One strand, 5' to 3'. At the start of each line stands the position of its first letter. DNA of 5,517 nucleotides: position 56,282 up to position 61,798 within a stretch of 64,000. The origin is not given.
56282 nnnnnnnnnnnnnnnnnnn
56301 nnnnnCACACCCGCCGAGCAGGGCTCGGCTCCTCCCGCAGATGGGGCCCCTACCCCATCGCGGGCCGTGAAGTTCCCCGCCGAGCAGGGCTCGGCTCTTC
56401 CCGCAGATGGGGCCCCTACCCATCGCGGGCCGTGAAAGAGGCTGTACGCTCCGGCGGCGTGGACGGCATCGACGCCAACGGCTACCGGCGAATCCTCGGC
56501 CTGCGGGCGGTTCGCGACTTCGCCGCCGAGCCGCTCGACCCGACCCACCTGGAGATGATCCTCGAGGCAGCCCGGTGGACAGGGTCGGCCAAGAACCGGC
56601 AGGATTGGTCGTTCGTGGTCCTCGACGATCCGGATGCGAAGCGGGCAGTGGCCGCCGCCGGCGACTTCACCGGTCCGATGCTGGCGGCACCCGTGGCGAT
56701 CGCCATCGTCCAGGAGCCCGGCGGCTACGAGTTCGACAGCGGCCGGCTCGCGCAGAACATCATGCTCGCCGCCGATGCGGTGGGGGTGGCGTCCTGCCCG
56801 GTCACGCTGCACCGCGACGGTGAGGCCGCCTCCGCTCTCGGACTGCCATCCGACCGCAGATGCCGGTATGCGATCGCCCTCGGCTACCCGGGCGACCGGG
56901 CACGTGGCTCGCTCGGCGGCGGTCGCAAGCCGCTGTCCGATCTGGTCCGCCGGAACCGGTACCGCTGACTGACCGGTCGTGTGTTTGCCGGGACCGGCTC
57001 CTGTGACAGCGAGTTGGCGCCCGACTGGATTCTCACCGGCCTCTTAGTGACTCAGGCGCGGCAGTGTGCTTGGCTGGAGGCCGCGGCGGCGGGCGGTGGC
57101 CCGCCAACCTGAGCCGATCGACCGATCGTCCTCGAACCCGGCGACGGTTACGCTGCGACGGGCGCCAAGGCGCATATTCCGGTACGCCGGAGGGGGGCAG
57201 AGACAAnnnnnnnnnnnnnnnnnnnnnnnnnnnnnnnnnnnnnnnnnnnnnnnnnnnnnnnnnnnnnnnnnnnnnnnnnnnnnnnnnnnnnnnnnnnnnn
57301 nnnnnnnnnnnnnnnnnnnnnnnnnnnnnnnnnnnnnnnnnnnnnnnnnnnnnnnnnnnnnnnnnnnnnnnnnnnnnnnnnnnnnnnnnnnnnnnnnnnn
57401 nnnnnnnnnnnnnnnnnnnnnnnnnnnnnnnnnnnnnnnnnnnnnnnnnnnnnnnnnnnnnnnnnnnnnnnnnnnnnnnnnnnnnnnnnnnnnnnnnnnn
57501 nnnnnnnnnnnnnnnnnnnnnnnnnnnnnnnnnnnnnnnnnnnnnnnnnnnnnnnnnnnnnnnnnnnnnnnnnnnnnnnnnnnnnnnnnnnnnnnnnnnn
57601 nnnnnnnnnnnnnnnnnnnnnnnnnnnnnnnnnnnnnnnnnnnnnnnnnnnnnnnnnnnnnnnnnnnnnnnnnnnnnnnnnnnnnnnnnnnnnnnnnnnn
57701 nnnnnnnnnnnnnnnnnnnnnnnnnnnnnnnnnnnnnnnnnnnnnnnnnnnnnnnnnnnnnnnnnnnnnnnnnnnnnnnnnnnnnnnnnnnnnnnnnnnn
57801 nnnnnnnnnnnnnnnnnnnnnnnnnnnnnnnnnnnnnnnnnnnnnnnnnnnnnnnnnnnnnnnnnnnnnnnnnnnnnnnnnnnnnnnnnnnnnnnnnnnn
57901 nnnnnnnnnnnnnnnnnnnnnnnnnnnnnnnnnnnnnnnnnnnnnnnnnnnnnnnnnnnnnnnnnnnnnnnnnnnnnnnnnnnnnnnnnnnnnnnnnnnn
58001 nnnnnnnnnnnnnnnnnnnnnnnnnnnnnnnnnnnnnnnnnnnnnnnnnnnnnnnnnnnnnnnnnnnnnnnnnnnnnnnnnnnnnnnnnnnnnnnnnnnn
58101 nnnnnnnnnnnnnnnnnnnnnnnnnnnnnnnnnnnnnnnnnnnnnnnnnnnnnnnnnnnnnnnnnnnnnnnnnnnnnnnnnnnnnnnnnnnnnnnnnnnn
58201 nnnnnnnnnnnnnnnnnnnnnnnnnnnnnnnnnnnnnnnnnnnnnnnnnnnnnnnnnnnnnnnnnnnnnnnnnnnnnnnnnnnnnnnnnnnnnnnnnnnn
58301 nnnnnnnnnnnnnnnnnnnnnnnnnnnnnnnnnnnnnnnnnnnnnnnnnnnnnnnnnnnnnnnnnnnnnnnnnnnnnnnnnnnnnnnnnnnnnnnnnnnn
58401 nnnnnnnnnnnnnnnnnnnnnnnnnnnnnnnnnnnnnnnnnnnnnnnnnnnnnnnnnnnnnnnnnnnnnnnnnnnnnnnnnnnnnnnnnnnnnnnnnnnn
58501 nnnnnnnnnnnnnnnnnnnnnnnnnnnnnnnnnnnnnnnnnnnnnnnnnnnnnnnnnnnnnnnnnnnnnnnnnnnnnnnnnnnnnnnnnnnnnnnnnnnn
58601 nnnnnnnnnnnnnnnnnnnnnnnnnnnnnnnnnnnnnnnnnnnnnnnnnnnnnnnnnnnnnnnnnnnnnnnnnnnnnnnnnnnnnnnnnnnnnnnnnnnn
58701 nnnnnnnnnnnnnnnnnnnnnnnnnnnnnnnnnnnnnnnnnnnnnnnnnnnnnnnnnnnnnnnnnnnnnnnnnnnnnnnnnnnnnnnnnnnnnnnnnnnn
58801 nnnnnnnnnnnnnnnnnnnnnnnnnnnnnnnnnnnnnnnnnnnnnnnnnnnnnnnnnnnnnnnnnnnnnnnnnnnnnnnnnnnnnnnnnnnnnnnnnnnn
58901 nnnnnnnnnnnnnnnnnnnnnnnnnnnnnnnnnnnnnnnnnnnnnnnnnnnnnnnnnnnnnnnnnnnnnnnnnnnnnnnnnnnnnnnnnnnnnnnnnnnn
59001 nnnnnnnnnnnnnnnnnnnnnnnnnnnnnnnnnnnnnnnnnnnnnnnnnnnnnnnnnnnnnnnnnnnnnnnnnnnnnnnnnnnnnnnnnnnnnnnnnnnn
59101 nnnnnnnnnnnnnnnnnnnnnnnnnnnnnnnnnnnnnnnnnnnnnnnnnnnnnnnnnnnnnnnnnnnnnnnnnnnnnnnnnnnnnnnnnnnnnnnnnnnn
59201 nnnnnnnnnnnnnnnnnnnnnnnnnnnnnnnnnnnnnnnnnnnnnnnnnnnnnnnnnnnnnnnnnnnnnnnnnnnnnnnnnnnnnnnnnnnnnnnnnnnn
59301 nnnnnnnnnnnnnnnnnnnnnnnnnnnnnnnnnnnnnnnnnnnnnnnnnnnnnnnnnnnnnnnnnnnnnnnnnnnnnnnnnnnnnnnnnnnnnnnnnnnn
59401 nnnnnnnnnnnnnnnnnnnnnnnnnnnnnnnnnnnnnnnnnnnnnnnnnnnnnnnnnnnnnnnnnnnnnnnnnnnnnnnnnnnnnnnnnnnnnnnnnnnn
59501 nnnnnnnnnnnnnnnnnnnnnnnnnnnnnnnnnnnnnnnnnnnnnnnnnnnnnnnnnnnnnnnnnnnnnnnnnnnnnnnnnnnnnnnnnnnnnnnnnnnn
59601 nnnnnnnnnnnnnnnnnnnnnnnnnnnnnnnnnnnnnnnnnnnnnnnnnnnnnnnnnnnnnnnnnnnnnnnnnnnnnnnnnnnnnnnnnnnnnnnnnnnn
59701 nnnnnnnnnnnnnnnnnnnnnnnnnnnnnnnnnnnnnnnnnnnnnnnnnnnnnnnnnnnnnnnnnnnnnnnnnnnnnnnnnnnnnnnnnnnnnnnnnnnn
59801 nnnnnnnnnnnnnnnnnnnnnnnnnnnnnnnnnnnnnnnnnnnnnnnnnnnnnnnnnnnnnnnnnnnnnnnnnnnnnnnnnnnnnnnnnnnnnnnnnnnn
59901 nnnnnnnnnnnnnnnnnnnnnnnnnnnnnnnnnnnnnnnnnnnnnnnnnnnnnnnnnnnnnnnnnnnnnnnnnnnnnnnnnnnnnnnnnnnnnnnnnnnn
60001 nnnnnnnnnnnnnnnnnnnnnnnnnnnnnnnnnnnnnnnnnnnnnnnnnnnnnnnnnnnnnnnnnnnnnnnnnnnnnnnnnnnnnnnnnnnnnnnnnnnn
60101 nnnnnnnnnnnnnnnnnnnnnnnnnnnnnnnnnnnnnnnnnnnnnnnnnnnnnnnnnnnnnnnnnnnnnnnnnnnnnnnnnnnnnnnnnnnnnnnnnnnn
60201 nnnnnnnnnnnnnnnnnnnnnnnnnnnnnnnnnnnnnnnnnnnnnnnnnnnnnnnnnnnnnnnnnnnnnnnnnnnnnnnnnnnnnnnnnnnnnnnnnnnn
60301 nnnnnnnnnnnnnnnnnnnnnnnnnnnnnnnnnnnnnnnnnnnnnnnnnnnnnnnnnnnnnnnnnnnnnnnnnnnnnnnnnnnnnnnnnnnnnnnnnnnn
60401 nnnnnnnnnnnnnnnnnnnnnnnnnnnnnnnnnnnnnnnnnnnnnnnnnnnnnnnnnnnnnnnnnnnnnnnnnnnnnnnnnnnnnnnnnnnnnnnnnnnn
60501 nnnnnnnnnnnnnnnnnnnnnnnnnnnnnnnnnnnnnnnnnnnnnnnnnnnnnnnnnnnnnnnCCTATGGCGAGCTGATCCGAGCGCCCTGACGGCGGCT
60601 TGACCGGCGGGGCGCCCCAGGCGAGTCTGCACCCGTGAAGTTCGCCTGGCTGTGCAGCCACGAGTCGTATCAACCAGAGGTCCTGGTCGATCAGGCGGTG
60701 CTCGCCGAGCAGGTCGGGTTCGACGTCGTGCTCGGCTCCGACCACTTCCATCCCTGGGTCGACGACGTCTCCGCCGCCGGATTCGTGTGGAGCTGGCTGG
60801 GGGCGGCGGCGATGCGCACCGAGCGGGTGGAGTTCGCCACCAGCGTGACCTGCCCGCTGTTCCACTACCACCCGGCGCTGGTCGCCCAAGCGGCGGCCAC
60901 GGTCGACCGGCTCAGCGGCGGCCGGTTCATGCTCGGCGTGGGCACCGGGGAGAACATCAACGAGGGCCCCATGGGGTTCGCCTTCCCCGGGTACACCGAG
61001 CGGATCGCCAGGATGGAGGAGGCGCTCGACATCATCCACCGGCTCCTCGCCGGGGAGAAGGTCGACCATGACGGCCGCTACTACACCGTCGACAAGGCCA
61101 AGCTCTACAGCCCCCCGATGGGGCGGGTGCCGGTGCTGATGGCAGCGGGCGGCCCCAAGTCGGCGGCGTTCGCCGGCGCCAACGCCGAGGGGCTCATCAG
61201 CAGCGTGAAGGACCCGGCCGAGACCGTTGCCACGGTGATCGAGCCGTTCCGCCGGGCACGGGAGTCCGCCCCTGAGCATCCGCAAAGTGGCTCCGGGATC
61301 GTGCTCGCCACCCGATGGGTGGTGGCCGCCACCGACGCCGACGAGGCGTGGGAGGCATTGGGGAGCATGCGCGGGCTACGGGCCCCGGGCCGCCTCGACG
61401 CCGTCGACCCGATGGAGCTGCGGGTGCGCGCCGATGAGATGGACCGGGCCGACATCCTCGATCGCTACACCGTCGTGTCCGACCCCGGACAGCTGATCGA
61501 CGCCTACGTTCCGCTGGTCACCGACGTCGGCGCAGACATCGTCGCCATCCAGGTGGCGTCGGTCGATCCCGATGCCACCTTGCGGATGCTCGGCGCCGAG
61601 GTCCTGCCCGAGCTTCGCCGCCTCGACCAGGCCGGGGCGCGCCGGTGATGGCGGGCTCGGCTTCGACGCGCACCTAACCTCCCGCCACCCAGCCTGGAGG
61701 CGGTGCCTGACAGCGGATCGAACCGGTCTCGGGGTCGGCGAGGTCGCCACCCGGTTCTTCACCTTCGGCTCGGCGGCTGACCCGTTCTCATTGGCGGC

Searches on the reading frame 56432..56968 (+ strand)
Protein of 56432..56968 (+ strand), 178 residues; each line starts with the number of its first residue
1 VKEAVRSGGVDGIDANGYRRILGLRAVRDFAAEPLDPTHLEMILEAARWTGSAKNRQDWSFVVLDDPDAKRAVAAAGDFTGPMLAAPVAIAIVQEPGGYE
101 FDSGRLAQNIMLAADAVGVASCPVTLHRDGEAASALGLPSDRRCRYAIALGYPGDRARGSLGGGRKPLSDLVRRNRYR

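Call 12: search_protein_families(library=pfam, proteins=[window:56432-56968:+], max_evalue=0.001)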
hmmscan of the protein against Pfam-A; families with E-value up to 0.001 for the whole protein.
window:56432-56968:+ (178 aa): 2 families
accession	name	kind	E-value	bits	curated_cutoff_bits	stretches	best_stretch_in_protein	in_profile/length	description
PF00881.29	Nitroreductase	-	8.4e-20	72.1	23.5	2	25-74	5-54/167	Nitroreductase family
PF14512.11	TM1586_NiRdase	-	9.2e-08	32.4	27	1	26-172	11-149/215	Putative TM nitroreductase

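Call 58: search_protein_families(library=ncbifam, proteins=[window:56432-56968:+], max_evalue=0.00001)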
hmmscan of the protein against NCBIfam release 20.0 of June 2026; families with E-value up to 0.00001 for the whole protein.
window:56432-56968:+ (178 aa): 2 families
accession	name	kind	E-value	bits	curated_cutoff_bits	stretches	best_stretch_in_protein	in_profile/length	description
TIGR02476.1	BluB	equivalog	1.6e-08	34.2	150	1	18-76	10-68/205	5,6-dimethylbenzimidazole synthase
NF008033.1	PRK10765.1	equivalog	3.8e-08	33.1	223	0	21-74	8-61/240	oxygen-insensitive NADPH nitroreductase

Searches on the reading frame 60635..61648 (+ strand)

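Call 12: search_protein_families(library=pfam, proteins=[window:60635-61648:+], max_evalue=0.001)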
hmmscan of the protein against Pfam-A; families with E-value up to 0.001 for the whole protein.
window:60635-61648:+ (337 aa): 1 family
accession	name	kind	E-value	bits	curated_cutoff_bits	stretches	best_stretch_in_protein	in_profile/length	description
PF00296.26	Bac_luciferase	-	2.3e-53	182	27.9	1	1-292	1-305/314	Luciferase-like monooxygenase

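Call 58: search_protein_families(library=ncbifam, proteins=[window:60635-61648:+], max_evalue=0.00001)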
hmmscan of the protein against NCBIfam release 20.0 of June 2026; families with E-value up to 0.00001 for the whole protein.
window:60635-61648:+ (337 aa): 29 families (the best 25 are shown)
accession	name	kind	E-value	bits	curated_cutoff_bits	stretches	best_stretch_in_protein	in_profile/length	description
TIGR03557.1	F420_G6P_family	subfamily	3.8e-67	226.7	210.4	1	7-328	5-315/316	TIGR03557 family F420-dependent LLM class oxidoreductase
TIGR03885.1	flavin_revert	hypoth_equivalog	1.2e-58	198.8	398.7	1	5-327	3-315/315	TIGR03885 family FMN-dependent LLM class oxidoreductase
TIGR04465.1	ArgArg_F420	equivalog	1.2e-57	195.6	470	1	6-328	51-364/364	F420-dependent hydroxymycolic acid dehydrogenase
TIGR03554.1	F420_G6P_DH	equivalog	4.5e-53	180.4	420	1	2-321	3-324/331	glucose-6-phosphate dehydrogenase (coenzyme-F420)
TIGR03560.1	F420_Rv1855c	subfamily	1.3e-34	120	231.4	1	13-203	11-206/227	TIGR03560 family F420-dependent LLM class oxidoreductase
TIGR03619.1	F420_Rv2161c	subfamily_domain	4.1e-32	111.7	166.9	1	20-238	3-231/247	TIGR03619 family F420-dependent LLM class oxidoreductase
NF002619.0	PRK02271.1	equivalog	1.5e-27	96.7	276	1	15-239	14-223/329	5,10-methylenetetrahydromethanopterin reductase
TIGR03555.1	F420_mer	equivalog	1.9e-26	93.3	348.7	1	17-199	14-185/325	5,10-methylenetetrahydromethanopterin reductase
TIGR03621.1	F420_MSMEG_2516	subfamily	6.5e-26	91.1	213.15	1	13-185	12-171/295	TIGR03621 family F420-dependent LLM class oxidoreductase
TIGR03857.1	F420_MSMEG_2249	hypoth_equivalog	2.4e-25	89.5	218.4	1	12-235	11-218/329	TIGR03857 family LLM class F420-dependent oxidoreductase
TIGR04024.1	F420_NP1902A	hypoth_equivalog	8.5e-24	83.9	345.4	1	13-215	13-203/330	TIGR04024 family LLM class F420-dependent oxidoreductase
TIGR03856.1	F420_MSMEG_2906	subfamily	3.7e-22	79.1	243.7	1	19-176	20-162/249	LLM class F420-dependent oxidoreductase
TIGR03559.1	F420_Rv3520c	subfamily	1.5e-20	73.6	335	1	15-241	13-238/325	LLM class F420-dependent oxidoreductase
TIGR03564.1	F420_MSMEG_4879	subfamily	5e-20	72.2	234.25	1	18-241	2-210/265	TIGR03564 family F420-dependent LLM class oxidoreductase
TIGR03571.1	lucif_BA3436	subfamily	1.4e-19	70.5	303.9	1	18-216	34-232/304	TIGR03571 family LLM class oxidoreductase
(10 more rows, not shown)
